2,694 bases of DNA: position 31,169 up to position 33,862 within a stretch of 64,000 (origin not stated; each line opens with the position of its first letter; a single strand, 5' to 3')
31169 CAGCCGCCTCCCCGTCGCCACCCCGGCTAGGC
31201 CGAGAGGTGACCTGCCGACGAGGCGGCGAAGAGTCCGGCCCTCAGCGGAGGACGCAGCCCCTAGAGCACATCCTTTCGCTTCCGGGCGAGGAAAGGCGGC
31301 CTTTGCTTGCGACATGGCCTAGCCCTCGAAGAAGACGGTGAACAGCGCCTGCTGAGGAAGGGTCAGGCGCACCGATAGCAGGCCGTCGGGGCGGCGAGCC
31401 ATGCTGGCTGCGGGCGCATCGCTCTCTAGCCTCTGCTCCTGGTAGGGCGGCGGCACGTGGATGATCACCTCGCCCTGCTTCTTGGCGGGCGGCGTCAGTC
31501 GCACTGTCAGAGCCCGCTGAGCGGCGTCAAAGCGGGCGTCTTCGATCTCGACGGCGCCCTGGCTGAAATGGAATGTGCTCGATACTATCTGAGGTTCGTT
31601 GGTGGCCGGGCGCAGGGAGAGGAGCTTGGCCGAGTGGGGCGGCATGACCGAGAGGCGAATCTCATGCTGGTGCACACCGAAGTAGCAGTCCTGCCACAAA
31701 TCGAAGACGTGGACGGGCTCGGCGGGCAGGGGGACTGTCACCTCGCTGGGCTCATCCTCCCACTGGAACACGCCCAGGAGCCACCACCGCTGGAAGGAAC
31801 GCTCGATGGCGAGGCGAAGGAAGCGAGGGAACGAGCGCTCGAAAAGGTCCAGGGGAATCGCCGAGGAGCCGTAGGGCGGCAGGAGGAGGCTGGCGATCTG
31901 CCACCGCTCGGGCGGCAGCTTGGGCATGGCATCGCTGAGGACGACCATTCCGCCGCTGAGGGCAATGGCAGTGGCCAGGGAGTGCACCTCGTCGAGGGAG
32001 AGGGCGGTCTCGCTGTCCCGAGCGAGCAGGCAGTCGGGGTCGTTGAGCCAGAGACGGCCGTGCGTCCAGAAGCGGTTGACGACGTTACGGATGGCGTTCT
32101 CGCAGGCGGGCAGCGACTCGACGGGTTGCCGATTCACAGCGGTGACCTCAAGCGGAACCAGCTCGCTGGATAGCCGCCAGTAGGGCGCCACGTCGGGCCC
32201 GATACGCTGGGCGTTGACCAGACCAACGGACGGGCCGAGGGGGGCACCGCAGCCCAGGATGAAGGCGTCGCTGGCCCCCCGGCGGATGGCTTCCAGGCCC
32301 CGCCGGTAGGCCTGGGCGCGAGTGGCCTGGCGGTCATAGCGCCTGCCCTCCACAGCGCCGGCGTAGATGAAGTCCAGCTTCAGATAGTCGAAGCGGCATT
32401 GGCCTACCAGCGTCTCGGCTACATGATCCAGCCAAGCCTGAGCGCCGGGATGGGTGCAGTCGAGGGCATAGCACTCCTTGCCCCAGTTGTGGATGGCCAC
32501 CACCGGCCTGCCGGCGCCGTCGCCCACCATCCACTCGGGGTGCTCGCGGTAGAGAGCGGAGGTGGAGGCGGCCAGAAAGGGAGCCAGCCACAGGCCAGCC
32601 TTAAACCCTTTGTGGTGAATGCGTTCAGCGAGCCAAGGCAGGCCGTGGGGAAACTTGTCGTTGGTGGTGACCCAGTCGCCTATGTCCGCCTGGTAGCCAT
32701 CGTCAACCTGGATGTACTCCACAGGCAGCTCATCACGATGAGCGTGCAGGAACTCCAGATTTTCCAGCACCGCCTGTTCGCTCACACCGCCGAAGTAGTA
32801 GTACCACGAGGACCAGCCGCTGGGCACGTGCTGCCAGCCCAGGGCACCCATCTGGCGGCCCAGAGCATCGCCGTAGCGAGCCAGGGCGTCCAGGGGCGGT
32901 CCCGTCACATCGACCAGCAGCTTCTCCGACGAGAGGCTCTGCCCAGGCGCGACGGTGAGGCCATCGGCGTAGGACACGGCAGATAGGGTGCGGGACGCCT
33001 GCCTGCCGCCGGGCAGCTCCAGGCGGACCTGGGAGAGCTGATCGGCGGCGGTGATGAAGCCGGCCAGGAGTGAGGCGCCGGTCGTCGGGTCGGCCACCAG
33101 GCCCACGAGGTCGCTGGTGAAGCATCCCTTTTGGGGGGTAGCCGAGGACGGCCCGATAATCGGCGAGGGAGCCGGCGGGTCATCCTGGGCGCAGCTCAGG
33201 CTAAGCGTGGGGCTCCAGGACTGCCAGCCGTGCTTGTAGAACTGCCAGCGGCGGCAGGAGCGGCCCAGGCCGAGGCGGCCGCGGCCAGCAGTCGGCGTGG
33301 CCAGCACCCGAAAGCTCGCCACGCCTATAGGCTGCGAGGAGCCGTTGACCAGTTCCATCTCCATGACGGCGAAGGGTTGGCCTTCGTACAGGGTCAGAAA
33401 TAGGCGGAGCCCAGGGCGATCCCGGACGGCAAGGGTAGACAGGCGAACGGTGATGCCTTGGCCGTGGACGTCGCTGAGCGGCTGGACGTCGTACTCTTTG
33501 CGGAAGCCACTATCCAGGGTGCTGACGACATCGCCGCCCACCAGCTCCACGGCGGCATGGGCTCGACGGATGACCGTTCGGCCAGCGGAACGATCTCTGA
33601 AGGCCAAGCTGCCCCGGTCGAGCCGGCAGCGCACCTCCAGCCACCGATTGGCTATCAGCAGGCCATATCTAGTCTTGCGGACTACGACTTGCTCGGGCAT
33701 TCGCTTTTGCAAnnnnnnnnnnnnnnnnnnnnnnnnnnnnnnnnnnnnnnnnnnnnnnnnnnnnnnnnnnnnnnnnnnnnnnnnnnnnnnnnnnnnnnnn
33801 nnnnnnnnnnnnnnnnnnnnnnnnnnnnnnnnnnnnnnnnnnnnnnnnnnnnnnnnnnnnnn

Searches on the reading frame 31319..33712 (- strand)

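Call 37: search_protein_families(library=pfam, proteins=[window:31319-33712:-], max_evalue=0.000001)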
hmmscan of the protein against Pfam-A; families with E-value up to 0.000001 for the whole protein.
window:31319-33712:- (797 aa): 2 families
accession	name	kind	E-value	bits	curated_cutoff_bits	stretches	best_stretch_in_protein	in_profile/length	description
PF02065.24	Melibiase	-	4.5e-17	62.5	27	1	323-449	64-192/347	Melibiase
PF01055.32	Glyco_hydro_31_2nd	-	6.5e-08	32.7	23.5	1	303-448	16-156/328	Glycosyl hydrolases family 31 TIM-barrel domain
